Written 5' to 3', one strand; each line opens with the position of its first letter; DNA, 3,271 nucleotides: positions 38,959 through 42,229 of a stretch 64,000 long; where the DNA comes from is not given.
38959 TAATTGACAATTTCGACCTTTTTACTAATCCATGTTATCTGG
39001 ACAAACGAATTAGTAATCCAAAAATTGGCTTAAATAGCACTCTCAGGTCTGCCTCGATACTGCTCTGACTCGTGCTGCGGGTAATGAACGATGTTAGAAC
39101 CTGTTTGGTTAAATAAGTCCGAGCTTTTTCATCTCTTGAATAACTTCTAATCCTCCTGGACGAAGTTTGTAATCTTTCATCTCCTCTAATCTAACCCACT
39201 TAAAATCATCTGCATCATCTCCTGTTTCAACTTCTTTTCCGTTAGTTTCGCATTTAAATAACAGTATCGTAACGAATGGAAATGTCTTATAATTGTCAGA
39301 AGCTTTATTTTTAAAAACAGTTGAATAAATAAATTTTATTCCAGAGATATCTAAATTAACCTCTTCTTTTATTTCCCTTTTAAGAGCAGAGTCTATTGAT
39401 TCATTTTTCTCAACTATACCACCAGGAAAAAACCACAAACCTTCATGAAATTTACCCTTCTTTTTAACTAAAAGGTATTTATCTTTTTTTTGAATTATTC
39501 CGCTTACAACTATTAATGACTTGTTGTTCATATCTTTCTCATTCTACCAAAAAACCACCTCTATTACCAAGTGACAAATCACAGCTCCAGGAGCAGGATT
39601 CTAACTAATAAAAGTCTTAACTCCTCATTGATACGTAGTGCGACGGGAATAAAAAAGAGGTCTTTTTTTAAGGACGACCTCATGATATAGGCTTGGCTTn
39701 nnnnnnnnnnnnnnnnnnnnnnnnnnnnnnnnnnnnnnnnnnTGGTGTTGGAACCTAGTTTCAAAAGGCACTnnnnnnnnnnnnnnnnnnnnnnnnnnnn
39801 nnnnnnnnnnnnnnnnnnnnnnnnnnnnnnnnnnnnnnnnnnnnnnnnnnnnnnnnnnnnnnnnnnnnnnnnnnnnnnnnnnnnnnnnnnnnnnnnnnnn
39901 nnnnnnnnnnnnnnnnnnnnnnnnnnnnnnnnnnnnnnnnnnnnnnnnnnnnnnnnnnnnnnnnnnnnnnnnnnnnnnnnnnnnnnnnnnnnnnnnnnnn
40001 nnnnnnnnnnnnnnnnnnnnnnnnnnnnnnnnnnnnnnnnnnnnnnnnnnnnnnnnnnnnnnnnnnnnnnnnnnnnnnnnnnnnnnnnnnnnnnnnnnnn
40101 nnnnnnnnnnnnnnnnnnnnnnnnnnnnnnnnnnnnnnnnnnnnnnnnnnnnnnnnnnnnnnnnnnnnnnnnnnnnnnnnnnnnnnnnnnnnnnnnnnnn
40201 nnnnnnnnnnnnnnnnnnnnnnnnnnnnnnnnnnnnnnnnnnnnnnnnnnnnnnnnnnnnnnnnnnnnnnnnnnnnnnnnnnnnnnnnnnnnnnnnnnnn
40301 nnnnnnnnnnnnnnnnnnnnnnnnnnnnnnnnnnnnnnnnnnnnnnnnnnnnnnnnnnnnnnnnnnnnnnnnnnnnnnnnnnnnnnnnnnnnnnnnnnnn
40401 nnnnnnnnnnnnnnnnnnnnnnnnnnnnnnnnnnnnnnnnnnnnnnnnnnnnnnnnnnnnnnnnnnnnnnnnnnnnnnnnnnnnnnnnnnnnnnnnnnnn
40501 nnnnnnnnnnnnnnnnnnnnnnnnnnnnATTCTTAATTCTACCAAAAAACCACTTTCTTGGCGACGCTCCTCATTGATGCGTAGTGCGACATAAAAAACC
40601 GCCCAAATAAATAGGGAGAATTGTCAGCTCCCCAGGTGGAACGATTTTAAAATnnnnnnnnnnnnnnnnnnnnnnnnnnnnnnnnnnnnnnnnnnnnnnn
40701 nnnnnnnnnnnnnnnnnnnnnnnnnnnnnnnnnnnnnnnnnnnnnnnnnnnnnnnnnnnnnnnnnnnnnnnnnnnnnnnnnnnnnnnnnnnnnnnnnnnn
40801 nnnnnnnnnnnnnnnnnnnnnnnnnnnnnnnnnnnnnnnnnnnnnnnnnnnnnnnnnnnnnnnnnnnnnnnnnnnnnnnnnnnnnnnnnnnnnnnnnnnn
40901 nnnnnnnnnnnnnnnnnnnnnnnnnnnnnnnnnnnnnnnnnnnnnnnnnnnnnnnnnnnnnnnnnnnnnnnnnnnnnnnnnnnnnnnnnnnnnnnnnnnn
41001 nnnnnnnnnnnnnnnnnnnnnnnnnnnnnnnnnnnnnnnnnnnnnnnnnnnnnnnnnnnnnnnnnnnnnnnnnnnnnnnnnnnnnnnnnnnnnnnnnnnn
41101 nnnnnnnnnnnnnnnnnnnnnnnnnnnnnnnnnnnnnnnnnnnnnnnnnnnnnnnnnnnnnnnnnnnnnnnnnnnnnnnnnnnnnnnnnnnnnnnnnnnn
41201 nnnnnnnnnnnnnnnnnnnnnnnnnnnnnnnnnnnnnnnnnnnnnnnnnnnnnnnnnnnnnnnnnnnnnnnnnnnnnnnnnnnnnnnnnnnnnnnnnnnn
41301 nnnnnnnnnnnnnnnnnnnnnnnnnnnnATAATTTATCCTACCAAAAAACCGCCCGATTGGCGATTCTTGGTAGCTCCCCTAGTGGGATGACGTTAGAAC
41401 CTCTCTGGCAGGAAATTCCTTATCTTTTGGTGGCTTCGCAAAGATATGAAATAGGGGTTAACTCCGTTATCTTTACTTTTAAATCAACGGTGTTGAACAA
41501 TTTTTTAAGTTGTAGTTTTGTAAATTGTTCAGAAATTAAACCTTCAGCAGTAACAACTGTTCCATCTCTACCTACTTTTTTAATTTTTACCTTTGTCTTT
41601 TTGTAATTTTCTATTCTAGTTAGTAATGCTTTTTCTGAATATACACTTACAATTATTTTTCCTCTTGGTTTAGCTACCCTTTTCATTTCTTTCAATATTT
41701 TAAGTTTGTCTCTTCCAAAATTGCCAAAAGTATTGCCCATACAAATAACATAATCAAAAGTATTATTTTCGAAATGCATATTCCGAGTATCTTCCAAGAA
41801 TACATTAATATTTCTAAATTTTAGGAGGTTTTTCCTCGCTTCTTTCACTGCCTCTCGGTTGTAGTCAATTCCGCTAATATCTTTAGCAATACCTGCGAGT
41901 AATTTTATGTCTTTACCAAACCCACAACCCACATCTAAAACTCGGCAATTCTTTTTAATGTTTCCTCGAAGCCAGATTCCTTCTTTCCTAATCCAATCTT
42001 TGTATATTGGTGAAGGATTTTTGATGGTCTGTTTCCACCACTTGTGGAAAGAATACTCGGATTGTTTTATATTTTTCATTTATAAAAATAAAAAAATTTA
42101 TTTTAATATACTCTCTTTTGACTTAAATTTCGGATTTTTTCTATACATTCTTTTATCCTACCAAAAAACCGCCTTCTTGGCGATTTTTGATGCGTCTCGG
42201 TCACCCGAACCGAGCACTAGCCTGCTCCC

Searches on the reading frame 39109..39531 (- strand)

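Call 39: search_protein_families(library=pfam, proteins=[window:39109-39531:-], max_evalue=0.0001)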
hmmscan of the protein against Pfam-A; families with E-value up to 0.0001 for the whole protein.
window:39109-39531:- (140 aa): 3 families
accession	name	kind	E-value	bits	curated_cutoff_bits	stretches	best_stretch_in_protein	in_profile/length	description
PF00293.34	NUDIX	-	2.1e-19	70.3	21.1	1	10-132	7-132/134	NUDIX domain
PF14815.12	NUDIX_4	-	2.4e-08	34.2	35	1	11-123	4-103/113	NUDIX domain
PF22327.2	Nudt16-like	-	9.8e-06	26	27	1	30-78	32-81/161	U8 snoRNA-decapping enzyme-like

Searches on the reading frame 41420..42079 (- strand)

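Call 39: search_protein_families(library=pfam, proteins=[window:41420-42079:-], max_evalue=0.0001)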
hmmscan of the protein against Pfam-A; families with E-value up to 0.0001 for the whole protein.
window:41420-42079:- (219 aa): 12 families
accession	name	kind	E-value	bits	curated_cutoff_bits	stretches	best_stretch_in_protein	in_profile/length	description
PF13847.12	Methyltransf_31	-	7.9e-22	78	27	1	41-163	1-129/145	Methyltransferase domain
PF13649.12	Methyltransf_25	-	9e-19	68.4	27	1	47-140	1-97/97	Methyltransferase domain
PF08241.18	Methyltransf_11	-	6.4e-17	62.4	21.2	1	48-144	1-95/95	Methyltransferase domain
PF08242.18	Methyltransf_12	-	3.3e-11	44.2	30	1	48-142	1-98/98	Methyltransferase domain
PF13489.12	Methyltransf_23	-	6.7e-11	42.6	27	1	40-151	19-123/164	Methyltransferase domain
PF01209.24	Ubie_methyltran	-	1.7e-10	41.1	20.1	1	37-155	41-162/233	ubiE/COQ5 methyltransferase family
PF07021.18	MetW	-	7.2e-09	36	21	1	40-145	10-108/193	Methionine biosynthesis protein MetW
PF03848.20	TehB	-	1.1e-05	25.4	20.4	1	41-148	28-137/193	Tellurite resistance protein TehB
PF06325.19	PrmA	-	2.9e-05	24.2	22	1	36-145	154-259/296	Ribosomal protein L11 methyltransferase (PrmA)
PF01135.25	PCMT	-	4.5e-05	23.8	20.3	1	37-167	69-195/210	Protein-L-isoaspartate(D-aspartate) O-methyltransferase (PCMT)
PF05219.18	DREV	-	5.5e-05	22.9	26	1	42-215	93-246/265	DREV methyltransferase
PF05175.20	MTS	-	9.5e-05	22.5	23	0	44-113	32-104/170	Methyltransferase small domain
